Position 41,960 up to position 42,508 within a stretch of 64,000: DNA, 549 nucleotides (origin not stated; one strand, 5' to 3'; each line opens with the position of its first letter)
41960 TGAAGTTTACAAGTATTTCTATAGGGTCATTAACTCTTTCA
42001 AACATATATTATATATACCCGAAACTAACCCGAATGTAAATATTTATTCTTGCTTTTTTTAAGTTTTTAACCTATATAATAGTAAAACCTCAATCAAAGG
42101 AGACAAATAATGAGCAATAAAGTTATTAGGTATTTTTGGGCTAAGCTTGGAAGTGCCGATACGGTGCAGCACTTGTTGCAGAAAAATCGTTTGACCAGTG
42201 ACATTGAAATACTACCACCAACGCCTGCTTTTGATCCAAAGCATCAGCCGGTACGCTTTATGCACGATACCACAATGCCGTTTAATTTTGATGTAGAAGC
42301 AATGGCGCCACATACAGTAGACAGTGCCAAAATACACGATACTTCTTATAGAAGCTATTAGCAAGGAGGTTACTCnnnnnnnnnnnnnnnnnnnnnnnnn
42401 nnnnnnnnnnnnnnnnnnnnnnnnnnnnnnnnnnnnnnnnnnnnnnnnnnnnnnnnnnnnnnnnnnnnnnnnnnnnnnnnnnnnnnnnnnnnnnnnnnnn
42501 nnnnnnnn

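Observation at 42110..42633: Tandem pair of small paralogous genes (family A) divergent from the candidate SOS promoter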

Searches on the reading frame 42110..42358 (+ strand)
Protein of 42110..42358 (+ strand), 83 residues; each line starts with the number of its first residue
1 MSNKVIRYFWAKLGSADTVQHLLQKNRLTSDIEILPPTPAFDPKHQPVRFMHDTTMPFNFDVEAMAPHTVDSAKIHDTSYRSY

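Call 4: search_protein_families(library=pfam, proteins=[window:42110-42358:+], max_evalue=1)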
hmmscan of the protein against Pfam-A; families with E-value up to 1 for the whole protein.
window:42110-42358:+ (83 aa): 0 families

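Call 5: search_protein_families(library=ncbifam, proteins=[window:42110-42358:+], max_evalue=1)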
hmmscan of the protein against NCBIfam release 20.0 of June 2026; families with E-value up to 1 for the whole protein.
window:42110-42358:+ (83 aa): 0 families

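Call 6: find_homologous_proteins(query=window:42110-42358:+, max_evalue=0.001)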
Query window:42110-42358:+ (83 aa): 1 proteins with E <= 0.001 among 1 candidates.
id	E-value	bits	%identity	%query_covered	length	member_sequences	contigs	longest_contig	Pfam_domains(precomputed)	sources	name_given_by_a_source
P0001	2.5e-50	186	100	100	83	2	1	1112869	-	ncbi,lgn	ncbi:MAG: hypothetical protein ACOZAO_03285 [Patescibacteria group bacterium]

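Call 7: search_protein_families(library=phrogs, proteins=[window:42110-42358:+], max_evalue=1)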
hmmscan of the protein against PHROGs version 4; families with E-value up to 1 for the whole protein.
window:42110-42358:+ (83 aa): 0 families

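Call 8: search_protein_families(library=padloc, proteins=[window:42110-42358:+], max_evalue=1)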
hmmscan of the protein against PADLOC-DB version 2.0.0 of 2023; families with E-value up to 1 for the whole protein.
window:42110-42358:+ (83 aa): 0 families
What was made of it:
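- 42110..42361 (+): Gene A, 83 aa, orphan small protein with a predicted ferredoxin-like fold. No family hits (calls 4, 5, 7, 8).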

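Call 17: search_protein_representatives(alignment_id=A1)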
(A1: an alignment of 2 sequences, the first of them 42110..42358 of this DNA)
Query: 2 sequences, 85 profile positions. Proteins with E-value up to 0.001 (for the whole library): 4; up to 1e-10: 2; up to 1e-30: 2. The best 4 are listed.
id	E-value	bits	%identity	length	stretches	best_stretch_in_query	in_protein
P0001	5.7e-46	170.7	-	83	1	1-81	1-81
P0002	2.4e-43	162.3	-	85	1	1-84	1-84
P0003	3.8e-07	46.3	-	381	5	27-51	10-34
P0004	2.7e-04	37.2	-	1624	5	21-44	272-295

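Call 21: find_encoding_contigs(protein=P0001, flank=10000)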
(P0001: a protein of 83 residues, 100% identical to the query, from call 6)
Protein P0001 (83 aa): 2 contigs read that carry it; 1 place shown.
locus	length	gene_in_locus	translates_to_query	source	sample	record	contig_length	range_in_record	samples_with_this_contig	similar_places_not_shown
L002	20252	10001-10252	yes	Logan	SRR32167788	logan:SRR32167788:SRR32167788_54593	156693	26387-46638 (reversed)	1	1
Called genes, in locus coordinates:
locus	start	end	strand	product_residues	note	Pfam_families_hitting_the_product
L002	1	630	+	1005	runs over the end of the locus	PF04932:Wzy_C, PF02366:PMT, PF13231:PMT_2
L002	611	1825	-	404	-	PF01943:Polysacc_synt, PF13440:Polysacc_synt_3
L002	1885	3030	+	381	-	PF13439:Glyco_transf_4, PF20706:GT4-conflict (weak), PF00534:Glycos_transf_1, PF13692:Glyco_trans_1_4, PF13524:Glyco_trans_1_2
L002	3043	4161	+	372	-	PF00534:Glycos_transf_1, PF13692:Glyco_trans_1_4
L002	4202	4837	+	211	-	PF02397:Bac_transf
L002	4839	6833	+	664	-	PF13196:DUF4012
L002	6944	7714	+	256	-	PF11967:RecO_N, PF02565:RecO_C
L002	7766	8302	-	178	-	-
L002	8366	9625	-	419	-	PF00817:IMS, PF21999:IMS_HHH_1 (weak), PF11799:IMS_C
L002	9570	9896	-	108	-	-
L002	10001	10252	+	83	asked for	-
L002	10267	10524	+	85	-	-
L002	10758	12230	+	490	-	PF28494:GlyRS_ins_1, PF00587:tRNA-synt_2b, PF03129:HGTP_anticodon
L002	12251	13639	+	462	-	PF13328:HD_4, PF04607:RelA_SpoT, PF02824:TGS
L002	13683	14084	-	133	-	-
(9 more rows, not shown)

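Call 26: find_related_loci(query=A2, collection=genome_contigs, flank=8000)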
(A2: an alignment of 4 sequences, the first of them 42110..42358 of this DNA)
Query A2 (83 aa) in genome_contigs; peptide patterns used: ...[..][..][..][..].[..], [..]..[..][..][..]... (x = any residue, [..] = any of these).
78 stretches matched a pattern, but none encodes a relative of the query by tblastn (E <= 1e-3).

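Call 29: find_related_loci(query=A2, collection=metagenome_contigs, flank=8000)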
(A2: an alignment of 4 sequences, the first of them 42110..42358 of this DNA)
Query A2 (83 aa) in metagenome_contigs; peptide patterns used: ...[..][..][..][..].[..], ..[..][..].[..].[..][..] (x = any residue, [..] = any of these).
113 stretches matched a pattern, but none encodes a relative of the query by tblastn (E <= 1e-3).

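Call 37: predict_structure(alignment_id=A3)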
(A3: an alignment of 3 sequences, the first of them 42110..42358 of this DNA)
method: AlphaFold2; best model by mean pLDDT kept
length: 83 residues; sequences in the alignment: 3
mean_pLDDT: 76.6   pTM: 0.66
mean pLDDT of the five models: 76.6, 67.8, 67.4, 65.9, 55.7
residues with pLDDT >= 90: 0; 70-90: 68; 50-70: 11; < 50: 4
segments of 3 or more residues with pLDDT < 50: 80-83
pLDDT, mean of each block of 10 residues (from residue 1): 79 84 74 78 77 77 85 72 31
secondary structure, 60 per line:
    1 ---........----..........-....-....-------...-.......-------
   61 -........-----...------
elements in order: E4-11 H16-25 H27-30 E32-35 E47-53 H62-68 E75-77
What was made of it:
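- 42110..42361 (+): AF2 pLDDT 76.6 with beta-alpha-beta-beta-alpha-beta topology (call 37).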

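Call 43: fold_search(model_id=the predicted structure, library=pdb)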
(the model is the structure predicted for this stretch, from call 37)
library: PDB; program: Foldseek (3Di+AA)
matches with E <= 10: 1147; with E <= 0.001: 0
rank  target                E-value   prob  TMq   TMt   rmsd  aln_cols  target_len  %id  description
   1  5l38_A                1.9e-02  0.98  0.55  0.51   4.3        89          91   11  The structure of the hexagonal shell protein MSM0272 from the RMM microcompartment (released 2016-12-14)
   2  5l38_C                6.7e-02  0.89  0.52  0.49   4.5        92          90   11  The structure of the hexagonal shell protein MSM0272 from the RMM microcompartment (released 2016-12-14)
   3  9a56_B                8.7e-02  0.44  0.39  0.22   9.7        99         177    8  Integrative model of RPOB-NUSG by crosslinking MS and deep learning (released 2024-09-18)
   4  6qn1_AB               9.2e-02  0.72  0.47  0.48   4.8        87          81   10  T=4 quasi-symmetric bacterial microcompartment particle (released 2019-12-25)
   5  6id0_C                1.1e-01  0.95  0.55  0.07   3.5        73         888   14  Cryo-EM structure of a human intron lariat spliceosome prior to Prp43 loaded (ILS1 complex) at 2.9 angstrom resolution (released 2019-03-13)
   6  2f8m_B                1.1e-01  0.41  0.39  0.19   5.8        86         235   16  Ribose 5-phosphate isomerase from Plasmodium falciparum (released 2005-12-27)
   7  4ox8_B                1.2e-01  0.85  0.54  0.52   4.2        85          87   15  Structure of Prochlorococcus marinus str. MIT 9313 CsoS1 (released 2014-08-27)
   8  7mpv_E                1.3e-01  0.84  0.54  0.51   4.2        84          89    8  CmcC from Type II Cut MCP (released 2021-09-08)
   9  5l38_I                1.3e-01  0.60  0.44  0.43   4.1        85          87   14  The structure of the hexagonal shell protein MSM0272 from the RMM microcompartment (released 2016-12-14)
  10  3pac                  1.4e-01  0.85  0.52  0.28   3.9        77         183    8  Crystal structure of PduT a trimeric bacterial microcompartment protein with 4Fe-4S cluster binding site (released 2010-12-01)
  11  4qif_H                1.4e-01  0.84  0.52  0.49   4.2        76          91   12  Crystal Structure of PduA with edge mutation K26A and pore mutation S40H (released 2015-02-18)
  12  8uf0_B                1.4e-01  0.80  0.51  0.27   4.1        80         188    9  T33-ml23 - Designed Tetrahedral Protein Cage Using Machine Learning Algorithms (released 2023-11-15)
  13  3dc2_A                1.4e-01  0.47  0.40  0.10   5.4        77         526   13  Crystal structure of serine bound D-3-phosphoglycerate dehydrogenase from Mycobacterium tuberculosis (released 2008-07-22)
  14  1ygy_A                1.4e-01  0.47  0.39  0.10   5.4        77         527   13  Crystal Structure of D-3-Phosphoglycerate dehydrogenase From Mycobacterium tuberculosis (released 2005-01-25)
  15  6fdb_A                1.5e-01  0.85  0.54  0.28   4.1        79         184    8  Positively supercharged variant of the computationally designed cage protein O3-33 (released 2018-08-22)
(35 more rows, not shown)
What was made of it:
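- On Bacterial microcompartment shell proteins (BMC-H, PF00936): These are the top Foldseek hits for A, but E is at least 0.019 and TM 0.55 (call 43).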

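Call 48: search_solved_structures(query=A2, max_evalue=10)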
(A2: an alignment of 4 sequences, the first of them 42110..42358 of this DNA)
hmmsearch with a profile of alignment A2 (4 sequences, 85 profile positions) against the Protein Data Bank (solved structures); distinct sequences matched with E-value up to 10: 4.
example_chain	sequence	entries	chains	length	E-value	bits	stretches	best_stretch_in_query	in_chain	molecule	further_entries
3t30_B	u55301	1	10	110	1.2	12.7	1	29-50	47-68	Nucleoplasmin-2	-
9urj_A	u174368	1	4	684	1.4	12.4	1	25-60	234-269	Polyphosphate kinase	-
9uri_A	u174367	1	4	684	1.4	12.4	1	25-60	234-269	Polyphosphate kinase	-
1xdo_A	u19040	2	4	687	1.5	12.4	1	25-60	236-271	Polyphosphate kinase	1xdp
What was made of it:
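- On ABM / IsdG-type monooxygenases (PF03992): The profile against all PDB sequences gave no IsdG or ABM hit at E up to 10 (call 48).
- Closest known: Small ferredoxin-like. Different: No sequence or profile similarity to any of them (calls 4, 48).
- Pfam, NCBIfam, PHROGs, PADLOC and PDB sequences: nothing (calls 4, 5, 7, 8, 48). There is no Pfam ABM, P-II or BMC hit even at E 1 (call 4), and no PDB sequence-profile hit (call 48).
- Tried and rejected: A PDB sequence profile gave only noise (call 48).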
